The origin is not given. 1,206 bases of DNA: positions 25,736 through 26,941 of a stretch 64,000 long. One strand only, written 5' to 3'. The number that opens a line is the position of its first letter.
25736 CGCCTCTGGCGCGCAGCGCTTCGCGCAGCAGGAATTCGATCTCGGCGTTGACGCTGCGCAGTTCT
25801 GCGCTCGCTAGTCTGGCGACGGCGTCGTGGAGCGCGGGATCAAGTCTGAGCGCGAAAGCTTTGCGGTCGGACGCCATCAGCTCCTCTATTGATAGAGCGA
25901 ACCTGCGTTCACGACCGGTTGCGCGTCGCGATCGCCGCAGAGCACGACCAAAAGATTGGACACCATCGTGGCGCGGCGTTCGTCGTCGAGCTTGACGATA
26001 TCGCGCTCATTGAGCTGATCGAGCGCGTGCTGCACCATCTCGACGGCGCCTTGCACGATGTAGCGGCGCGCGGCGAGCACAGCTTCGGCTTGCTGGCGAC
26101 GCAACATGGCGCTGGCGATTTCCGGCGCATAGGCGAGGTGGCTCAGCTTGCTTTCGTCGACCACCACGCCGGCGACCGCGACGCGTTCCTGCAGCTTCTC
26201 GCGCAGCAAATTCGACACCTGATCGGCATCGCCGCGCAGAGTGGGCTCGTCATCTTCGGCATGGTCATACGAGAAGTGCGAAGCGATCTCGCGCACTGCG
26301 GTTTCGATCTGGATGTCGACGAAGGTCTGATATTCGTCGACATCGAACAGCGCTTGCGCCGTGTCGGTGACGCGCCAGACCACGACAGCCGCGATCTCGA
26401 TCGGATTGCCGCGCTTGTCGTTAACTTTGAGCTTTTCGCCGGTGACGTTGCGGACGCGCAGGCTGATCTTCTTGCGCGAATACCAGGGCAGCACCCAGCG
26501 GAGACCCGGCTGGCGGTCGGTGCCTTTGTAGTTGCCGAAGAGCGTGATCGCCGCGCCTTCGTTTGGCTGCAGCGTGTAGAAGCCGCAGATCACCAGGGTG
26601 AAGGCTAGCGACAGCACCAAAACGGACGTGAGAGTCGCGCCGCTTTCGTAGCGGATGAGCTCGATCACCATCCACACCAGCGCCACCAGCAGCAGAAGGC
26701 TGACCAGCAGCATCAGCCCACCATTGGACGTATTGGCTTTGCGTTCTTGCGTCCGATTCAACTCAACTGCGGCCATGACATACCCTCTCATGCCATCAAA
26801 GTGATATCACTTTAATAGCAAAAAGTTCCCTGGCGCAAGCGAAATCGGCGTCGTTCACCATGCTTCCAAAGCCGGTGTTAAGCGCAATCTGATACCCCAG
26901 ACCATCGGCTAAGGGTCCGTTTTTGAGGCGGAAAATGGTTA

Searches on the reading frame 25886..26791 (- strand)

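Call 76: search_protein_families(library=pfam, proteins=[window:25886-26791:-], max_evalue=0.001)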
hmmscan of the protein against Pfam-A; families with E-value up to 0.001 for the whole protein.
window:25886-26791:- (301 aa): 1 family
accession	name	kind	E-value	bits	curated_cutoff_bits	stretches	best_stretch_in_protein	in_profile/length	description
PF01145.31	Band_7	-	6.1e-25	88.7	23.6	1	74-244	3-170/176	SPFH domain / Band 7 family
